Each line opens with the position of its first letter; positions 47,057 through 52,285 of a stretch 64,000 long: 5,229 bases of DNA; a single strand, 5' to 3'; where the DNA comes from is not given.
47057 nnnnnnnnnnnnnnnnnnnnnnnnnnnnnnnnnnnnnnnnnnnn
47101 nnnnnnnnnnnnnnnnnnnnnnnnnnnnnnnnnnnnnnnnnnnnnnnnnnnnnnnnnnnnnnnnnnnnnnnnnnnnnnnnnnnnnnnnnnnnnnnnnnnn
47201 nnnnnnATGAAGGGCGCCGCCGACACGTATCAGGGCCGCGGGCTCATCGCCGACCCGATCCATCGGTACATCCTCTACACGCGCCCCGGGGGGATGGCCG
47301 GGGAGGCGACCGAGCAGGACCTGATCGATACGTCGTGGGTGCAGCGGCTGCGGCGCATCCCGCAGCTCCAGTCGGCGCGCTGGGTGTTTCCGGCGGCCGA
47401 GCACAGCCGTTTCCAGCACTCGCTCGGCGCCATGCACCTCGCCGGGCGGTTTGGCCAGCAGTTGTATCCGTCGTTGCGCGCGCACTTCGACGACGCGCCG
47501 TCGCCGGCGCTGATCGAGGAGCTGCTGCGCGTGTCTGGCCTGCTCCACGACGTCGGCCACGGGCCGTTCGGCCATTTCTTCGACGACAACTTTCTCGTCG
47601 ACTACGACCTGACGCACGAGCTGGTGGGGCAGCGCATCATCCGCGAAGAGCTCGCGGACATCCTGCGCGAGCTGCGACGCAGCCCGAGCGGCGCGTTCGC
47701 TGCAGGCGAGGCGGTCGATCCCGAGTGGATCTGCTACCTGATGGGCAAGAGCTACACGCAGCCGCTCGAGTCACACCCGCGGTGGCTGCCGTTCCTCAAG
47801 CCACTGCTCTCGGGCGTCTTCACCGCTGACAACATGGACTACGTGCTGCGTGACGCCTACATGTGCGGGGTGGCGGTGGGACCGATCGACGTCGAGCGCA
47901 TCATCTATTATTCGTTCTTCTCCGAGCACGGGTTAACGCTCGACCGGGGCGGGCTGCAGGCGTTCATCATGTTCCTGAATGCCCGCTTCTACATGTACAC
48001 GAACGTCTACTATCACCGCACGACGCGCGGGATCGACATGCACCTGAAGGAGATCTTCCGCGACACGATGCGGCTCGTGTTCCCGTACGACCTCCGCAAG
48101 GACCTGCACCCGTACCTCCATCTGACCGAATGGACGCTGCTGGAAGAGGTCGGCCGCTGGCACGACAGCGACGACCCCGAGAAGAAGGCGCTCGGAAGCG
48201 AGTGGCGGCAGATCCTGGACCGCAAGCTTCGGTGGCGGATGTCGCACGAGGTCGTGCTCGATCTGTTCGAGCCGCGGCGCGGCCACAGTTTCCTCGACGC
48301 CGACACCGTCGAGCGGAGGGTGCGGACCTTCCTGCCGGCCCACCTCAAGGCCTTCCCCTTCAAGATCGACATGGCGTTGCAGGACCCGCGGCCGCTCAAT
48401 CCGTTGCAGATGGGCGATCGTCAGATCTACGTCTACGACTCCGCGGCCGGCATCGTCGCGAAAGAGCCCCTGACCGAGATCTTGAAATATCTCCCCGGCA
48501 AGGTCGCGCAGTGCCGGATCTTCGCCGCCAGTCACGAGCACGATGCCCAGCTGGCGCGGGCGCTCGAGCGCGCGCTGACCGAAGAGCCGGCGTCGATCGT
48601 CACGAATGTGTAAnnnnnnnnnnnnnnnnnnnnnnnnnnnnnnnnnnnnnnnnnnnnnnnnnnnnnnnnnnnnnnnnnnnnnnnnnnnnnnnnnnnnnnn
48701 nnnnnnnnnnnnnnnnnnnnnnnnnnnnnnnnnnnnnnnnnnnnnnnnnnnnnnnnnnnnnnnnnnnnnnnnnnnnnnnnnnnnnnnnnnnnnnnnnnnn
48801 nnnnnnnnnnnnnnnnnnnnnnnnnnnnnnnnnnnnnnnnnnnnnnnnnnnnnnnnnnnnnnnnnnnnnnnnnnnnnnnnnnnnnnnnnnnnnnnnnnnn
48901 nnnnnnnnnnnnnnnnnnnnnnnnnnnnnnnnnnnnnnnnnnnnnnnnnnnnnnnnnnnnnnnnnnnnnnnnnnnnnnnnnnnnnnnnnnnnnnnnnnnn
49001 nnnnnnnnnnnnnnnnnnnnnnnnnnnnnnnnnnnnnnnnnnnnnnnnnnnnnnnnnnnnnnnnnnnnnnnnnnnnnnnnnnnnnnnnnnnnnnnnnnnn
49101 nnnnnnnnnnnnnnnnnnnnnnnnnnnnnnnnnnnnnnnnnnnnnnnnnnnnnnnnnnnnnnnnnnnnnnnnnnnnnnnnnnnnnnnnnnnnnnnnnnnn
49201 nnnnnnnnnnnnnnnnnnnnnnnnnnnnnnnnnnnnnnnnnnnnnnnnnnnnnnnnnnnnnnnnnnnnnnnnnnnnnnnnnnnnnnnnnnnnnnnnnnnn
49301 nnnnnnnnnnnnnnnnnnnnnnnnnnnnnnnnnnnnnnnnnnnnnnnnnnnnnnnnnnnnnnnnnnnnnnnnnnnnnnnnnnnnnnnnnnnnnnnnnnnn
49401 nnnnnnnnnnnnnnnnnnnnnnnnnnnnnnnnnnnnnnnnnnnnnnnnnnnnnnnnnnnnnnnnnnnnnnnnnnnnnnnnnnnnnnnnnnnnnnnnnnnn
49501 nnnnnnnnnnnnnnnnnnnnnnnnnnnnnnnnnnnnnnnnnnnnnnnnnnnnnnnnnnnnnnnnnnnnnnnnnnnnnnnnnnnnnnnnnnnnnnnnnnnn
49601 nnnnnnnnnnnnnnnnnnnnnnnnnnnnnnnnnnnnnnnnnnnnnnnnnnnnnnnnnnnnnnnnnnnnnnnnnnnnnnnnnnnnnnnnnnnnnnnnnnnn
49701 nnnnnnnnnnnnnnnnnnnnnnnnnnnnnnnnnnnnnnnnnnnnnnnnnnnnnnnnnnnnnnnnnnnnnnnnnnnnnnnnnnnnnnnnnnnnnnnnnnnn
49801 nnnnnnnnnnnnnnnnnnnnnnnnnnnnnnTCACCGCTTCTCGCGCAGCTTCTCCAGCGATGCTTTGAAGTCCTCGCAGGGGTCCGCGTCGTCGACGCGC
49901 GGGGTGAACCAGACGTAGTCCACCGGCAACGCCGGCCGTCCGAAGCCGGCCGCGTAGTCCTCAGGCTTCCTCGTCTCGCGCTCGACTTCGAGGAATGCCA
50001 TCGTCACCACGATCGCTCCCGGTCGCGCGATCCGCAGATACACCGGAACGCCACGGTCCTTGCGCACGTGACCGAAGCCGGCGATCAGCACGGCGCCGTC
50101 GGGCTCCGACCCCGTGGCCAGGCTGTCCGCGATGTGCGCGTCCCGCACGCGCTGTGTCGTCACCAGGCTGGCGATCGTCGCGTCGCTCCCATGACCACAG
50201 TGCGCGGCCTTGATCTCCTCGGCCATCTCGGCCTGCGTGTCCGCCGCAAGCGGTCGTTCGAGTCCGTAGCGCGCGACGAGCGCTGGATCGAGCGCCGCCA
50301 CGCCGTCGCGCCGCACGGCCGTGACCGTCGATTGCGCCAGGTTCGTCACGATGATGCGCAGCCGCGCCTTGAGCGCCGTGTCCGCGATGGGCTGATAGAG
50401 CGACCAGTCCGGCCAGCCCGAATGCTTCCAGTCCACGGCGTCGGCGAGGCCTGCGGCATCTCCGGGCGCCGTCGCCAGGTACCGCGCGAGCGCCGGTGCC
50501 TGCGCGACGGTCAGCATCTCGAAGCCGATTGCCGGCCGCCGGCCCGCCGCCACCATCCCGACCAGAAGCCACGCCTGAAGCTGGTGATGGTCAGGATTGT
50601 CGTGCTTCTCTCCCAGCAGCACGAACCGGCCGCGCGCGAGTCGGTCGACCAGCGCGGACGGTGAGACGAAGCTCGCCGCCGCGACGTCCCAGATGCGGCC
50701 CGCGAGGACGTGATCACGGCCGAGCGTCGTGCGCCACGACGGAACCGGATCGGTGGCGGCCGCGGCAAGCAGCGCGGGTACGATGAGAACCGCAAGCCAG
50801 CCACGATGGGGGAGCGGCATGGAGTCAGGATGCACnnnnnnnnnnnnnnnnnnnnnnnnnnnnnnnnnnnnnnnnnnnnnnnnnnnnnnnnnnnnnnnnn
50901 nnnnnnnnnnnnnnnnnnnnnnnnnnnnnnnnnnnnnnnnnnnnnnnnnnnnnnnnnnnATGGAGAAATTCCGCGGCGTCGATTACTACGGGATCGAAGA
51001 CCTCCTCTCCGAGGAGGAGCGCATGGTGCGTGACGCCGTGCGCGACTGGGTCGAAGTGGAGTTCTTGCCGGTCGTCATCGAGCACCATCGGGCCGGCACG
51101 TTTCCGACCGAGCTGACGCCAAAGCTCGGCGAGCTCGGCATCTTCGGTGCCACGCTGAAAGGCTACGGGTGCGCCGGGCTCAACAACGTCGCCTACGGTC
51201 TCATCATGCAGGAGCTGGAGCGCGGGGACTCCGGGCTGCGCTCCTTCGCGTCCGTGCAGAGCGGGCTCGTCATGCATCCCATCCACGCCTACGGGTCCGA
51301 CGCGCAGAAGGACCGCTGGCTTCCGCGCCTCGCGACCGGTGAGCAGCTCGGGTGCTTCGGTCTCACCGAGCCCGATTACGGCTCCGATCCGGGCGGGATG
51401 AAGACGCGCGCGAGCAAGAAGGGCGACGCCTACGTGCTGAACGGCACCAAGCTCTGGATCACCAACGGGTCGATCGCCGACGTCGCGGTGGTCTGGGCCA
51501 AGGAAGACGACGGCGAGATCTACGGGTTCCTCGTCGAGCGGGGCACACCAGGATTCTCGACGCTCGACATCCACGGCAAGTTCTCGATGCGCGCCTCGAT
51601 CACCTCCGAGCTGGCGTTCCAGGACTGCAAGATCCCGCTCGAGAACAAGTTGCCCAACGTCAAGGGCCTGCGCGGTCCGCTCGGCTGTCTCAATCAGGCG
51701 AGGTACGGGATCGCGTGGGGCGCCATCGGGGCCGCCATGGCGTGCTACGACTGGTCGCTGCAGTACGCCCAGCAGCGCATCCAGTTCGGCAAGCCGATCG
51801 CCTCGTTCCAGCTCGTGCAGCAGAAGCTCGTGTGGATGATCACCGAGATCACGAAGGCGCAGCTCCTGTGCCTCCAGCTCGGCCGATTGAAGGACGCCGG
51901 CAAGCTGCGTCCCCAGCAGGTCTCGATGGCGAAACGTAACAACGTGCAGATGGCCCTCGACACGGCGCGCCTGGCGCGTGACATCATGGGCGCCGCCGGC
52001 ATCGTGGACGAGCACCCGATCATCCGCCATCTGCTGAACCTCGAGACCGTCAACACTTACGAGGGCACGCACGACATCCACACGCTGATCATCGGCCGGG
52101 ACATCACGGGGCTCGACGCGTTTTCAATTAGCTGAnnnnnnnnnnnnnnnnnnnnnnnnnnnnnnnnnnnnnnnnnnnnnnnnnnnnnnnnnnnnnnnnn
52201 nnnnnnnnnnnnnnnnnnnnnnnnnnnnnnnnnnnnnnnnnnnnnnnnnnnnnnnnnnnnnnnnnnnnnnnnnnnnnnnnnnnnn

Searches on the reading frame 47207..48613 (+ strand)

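Call 66: search_protein_families(library=pfam, proteins=[window:47207-48613:+], max_evalue=0.00001)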
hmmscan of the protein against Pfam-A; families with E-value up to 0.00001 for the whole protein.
window:47207-48613:+ (468 aa): 2 families
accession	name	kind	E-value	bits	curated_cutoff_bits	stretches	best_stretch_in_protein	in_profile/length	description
PF01966.28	HD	-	6.2e-10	39.8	22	1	68-151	1-72/116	HD domain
PF19276.4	HD_assoc_2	-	1.5e-08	34.8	23.1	1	227-275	1-49/222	HD associated region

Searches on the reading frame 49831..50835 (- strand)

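Call 66: search_protein_families(library=pfam, proteins=[window:49831-50835:-], max_evalue=0.00001)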
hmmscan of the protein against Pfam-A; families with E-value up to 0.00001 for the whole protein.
window:49831-50835:- (334 aa): 1 family
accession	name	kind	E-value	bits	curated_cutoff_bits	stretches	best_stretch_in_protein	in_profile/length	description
PF04187.18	Cofac_haem_bdg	-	1.2e-47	163.1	27.7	1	62-267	1-213/213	Haem-binding uptake, Tiki superfamily, ChaN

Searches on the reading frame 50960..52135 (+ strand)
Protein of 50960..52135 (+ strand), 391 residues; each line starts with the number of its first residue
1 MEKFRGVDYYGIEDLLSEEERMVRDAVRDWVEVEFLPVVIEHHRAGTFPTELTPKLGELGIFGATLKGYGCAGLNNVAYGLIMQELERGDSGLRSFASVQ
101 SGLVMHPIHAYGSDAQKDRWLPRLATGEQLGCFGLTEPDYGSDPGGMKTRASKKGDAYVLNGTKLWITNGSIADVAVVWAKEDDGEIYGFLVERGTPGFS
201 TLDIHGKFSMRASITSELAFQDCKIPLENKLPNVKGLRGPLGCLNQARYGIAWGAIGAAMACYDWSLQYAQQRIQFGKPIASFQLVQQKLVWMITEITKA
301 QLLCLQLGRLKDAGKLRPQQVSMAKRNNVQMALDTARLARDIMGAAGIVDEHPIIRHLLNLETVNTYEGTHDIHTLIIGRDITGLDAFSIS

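Call 66: search_protein_families(library=pfam, proteins=[window:50960-52135:+], max_evalue=0.00001)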
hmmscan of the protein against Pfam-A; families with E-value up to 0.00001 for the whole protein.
window:50960-52135:+ (391 aa): 4 families
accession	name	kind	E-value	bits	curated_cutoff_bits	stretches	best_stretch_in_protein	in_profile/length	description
PF00441.29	Acyl-CoA_dh_1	-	4.4e-35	121.5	22.4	1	235-382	2-149/150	Acyl-CoA dehydrogenase, C-terminal domain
PF02771.21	Acyl-CoA_dh_N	-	1.3e-34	119.4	22.9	1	17-128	1-113/113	Acyl-CoA dehydrogenase, N-terminal domain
PF02770.24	Acyl-CoA_dh_M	-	1e-24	87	33.3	1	132-223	1-97/97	Acyl-CoA dehydrogenase, middle domain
PF08028.16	Acyl-CoA_dh_2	-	3.4e-10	40.8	22.7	1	250-370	2-132/134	Acyl-CoA dehydrogenase, C-terminal domain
